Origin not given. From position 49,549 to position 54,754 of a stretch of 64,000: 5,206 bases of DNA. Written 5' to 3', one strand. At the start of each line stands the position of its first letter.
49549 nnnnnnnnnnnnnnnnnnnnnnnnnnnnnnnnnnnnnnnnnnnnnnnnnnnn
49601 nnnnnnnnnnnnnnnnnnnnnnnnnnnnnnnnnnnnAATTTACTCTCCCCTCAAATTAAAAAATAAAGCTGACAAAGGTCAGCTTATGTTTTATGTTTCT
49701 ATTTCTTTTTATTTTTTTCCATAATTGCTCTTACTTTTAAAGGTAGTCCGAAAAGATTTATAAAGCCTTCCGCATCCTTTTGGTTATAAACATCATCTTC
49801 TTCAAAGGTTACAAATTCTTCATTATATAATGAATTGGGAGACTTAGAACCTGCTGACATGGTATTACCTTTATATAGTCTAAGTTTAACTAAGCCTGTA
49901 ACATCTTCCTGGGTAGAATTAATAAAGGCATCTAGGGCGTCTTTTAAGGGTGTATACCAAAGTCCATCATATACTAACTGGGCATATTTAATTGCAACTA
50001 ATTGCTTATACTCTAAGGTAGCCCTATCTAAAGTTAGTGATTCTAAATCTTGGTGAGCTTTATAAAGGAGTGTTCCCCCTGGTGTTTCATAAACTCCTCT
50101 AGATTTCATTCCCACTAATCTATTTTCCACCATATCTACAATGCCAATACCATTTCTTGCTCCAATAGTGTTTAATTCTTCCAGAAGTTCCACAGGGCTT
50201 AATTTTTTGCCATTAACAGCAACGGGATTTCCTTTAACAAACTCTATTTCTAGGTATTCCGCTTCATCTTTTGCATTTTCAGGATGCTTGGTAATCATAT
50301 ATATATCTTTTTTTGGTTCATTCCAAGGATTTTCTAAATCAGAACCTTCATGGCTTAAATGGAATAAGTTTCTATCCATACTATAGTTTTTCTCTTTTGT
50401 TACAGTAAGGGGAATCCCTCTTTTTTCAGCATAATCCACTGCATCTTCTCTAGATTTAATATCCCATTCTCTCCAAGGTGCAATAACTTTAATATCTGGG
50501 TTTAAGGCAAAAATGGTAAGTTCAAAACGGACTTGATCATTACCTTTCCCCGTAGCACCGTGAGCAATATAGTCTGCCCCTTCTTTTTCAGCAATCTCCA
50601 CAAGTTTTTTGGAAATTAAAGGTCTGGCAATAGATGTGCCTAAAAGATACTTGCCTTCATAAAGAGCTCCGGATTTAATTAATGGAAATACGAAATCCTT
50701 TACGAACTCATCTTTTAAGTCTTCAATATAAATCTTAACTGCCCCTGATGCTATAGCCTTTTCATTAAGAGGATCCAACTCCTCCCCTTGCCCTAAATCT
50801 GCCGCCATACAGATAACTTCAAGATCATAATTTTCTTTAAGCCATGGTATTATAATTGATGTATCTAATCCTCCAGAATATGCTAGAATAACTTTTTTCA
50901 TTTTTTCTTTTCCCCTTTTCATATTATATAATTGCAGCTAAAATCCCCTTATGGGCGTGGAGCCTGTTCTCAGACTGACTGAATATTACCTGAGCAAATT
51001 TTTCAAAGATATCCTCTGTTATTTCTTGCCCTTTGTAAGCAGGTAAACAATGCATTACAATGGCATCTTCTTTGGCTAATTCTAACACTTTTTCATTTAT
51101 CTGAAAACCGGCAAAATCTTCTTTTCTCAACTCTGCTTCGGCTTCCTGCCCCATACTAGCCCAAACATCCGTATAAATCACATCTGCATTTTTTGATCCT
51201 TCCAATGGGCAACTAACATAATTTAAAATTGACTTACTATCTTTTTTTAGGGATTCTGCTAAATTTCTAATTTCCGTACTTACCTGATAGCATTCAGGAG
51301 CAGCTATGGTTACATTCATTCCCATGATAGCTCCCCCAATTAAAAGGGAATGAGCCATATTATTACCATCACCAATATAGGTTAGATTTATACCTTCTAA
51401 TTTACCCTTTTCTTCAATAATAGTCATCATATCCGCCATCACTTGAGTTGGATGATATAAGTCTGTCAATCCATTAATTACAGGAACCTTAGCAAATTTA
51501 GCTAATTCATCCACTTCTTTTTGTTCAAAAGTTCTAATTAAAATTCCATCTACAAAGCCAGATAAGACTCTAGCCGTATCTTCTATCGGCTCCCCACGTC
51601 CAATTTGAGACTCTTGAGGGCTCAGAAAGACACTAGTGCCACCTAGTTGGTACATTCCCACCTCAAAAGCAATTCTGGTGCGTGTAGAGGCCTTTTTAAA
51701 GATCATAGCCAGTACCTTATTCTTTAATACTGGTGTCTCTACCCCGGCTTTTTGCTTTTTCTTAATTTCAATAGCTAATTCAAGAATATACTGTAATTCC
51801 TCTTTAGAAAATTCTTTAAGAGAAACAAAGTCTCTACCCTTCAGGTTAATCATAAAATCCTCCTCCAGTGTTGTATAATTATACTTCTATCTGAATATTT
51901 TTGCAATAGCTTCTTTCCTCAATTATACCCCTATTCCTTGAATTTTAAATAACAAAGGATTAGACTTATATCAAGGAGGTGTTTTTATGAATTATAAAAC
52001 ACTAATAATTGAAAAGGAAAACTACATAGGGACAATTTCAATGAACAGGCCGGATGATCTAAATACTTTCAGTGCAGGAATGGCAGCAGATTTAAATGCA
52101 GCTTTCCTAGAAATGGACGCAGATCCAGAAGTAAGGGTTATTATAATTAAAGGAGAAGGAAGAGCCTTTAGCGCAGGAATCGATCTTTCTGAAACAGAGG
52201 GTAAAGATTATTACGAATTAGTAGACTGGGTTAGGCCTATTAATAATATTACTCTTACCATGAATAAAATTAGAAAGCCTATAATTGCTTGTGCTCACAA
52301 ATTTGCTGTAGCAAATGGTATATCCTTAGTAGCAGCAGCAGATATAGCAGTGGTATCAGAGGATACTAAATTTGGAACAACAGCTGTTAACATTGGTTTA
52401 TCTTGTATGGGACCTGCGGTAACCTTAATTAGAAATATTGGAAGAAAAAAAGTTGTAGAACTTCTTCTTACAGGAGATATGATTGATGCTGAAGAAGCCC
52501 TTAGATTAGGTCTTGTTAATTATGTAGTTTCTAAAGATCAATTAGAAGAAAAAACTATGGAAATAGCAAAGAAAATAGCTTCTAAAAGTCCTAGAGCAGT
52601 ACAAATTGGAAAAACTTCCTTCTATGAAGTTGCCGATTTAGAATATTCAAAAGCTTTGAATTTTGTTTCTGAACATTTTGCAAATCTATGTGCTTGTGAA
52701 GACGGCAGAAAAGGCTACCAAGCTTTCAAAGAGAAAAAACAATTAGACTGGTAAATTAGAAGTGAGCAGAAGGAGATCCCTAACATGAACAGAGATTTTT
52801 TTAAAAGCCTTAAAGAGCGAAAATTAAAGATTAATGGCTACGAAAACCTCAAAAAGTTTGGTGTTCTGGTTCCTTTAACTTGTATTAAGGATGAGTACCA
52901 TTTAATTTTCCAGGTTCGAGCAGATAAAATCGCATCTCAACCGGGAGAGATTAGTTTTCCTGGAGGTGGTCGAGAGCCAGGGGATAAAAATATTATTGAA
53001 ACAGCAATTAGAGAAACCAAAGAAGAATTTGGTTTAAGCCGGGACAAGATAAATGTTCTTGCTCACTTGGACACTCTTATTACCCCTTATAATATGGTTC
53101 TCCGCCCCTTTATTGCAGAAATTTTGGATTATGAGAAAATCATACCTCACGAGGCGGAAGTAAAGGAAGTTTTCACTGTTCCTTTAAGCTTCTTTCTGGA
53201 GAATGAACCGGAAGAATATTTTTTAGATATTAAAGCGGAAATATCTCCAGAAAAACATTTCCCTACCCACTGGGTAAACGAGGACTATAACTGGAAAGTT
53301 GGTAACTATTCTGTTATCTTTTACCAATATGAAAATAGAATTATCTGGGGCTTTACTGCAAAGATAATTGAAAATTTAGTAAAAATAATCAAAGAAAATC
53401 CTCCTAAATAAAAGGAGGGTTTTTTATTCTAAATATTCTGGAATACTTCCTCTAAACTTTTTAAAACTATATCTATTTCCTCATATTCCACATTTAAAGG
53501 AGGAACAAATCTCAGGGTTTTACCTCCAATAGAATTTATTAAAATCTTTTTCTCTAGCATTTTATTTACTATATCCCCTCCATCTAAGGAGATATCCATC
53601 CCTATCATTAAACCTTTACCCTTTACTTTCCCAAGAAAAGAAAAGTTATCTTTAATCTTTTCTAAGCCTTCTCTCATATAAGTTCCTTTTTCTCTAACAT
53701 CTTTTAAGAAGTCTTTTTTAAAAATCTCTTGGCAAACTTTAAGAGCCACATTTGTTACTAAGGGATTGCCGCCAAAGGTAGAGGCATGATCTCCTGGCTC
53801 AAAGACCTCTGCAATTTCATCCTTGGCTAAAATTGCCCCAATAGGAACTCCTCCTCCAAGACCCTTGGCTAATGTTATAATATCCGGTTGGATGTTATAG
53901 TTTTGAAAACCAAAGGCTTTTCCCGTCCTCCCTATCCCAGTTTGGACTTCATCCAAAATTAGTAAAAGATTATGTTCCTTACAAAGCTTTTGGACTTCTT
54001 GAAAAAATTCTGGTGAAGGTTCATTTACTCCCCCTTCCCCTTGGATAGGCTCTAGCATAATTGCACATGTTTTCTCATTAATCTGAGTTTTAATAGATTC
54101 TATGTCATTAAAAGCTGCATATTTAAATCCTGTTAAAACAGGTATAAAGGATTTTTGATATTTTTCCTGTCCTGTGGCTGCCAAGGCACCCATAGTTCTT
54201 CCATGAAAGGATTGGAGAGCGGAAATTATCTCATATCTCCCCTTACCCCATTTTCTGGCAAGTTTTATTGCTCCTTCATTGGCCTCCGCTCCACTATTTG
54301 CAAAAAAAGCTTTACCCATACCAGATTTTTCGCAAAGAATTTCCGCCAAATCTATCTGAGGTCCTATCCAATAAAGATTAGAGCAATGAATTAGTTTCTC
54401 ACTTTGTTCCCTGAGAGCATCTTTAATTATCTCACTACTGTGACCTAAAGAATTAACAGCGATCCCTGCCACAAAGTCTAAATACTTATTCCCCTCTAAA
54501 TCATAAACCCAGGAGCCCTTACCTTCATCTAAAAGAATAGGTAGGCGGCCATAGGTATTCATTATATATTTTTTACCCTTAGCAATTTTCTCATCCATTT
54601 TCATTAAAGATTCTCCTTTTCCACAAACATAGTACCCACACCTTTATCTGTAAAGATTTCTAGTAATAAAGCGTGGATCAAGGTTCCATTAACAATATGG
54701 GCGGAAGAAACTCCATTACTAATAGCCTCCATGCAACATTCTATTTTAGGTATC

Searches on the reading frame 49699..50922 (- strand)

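Call 8: search_protein_families(library=pfam, proteins=[window:49699-50922:-], max_evalue=0.00001)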
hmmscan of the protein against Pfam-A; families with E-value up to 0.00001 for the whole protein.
window:49699-50922:- (407 aa): 2 families
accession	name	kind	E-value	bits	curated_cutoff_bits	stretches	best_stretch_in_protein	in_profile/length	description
PF20979.2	Arginosuc_syn_C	-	3.3e-86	288.9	27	1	180-397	1-218/219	Arginosuccinate synthase C-terminal domain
PF00764.25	Arginosuc_synth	-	1.4e-69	233.8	27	1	10-171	1-162/162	Arginosuccinate synthase N-terminal HUP domain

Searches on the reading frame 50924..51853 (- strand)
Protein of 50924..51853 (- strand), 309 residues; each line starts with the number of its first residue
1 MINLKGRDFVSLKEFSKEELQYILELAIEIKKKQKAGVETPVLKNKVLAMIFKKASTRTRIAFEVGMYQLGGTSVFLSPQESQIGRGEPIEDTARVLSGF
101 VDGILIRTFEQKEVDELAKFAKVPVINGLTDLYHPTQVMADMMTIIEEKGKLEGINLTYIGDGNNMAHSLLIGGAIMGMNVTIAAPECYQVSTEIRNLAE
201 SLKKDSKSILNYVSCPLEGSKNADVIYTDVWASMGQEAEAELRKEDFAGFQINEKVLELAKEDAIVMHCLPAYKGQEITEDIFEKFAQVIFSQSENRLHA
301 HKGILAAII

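Call 8: search_protein_families(library=pfam, proteins=[window:50924-51853:-], max_evalue=0.00001)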
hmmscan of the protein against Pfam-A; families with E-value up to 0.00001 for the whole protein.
window:50924-51853:- (309 aa): 2 families
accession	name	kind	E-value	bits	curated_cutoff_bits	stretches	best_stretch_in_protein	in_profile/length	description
PF02729.26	OTCace_N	-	6.7e-52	176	29.9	1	7-147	1-148/148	Aspartate/ornithine carbamoyltransferase, carbamoyl-P binding domain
PF00185.30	OTCace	-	5.7e-50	169.9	29.4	1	153-307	1-156/157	Aspartate/ornithine carbamoyltransferase, Asp/Orn binding domain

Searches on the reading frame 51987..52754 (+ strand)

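Call 8: search_protein_families(library=pfam, proteins=[window:51987-52754:+], max_evalue=0.00001)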
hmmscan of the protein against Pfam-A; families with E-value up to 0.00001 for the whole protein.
window:51987-52754:+ (255 aa): 2 families
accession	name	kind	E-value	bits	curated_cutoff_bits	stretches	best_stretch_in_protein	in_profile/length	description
PF00378.25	ECH_1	-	1.2e-51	175.9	27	1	10-255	2-248/251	Enoyl-CoA hydratase/isomerase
PF16113.10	ECH_2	-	1.3e-25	91.1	27.2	1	14-200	1-191/335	Enoyl-CoA hydratase/isomerase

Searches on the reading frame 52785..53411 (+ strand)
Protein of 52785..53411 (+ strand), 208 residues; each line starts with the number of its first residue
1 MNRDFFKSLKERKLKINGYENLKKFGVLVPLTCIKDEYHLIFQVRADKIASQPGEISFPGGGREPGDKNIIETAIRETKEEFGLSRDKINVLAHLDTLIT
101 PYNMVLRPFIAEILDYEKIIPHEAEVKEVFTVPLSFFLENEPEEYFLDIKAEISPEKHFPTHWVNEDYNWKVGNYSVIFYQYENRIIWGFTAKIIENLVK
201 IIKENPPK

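Call 8: search_protein_families(library=pfam, proteins=[window:52785-53411:+], max_evalue=0.00001)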
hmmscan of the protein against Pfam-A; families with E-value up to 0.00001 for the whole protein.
window:52785-53411:+ (208 aa): 1 family
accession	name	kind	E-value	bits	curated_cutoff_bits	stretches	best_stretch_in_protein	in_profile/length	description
PF00293.34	NUDIX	-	6.9e-10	39.5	21.1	1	39-134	16-115/134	NUDIX domain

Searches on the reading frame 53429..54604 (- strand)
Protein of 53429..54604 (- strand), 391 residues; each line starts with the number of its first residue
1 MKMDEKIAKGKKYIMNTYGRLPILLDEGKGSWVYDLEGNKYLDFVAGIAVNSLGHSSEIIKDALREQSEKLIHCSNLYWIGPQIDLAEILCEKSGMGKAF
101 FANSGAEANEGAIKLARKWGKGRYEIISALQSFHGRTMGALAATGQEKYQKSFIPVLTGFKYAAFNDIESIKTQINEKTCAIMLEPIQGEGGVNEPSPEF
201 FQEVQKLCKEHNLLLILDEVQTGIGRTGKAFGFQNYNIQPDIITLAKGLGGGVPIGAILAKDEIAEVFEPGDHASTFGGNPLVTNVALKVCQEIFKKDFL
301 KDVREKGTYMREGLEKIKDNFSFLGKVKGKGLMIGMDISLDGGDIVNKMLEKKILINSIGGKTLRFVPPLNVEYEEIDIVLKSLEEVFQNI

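Call 8: search_protein_families(library=pfam, proteins=[window:53429-54604:-], max_evalue=0.00001)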
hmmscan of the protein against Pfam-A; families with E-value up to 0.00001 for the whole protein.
window:53429-54604:- (391 aa): 1 family
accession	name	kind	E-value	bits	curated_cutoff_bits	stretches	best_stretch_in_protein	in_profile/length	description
PF00202.27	Aminotran_3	-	1.1e-116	390.4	30.5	1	17-387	5-402/403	Aminotransferase class-III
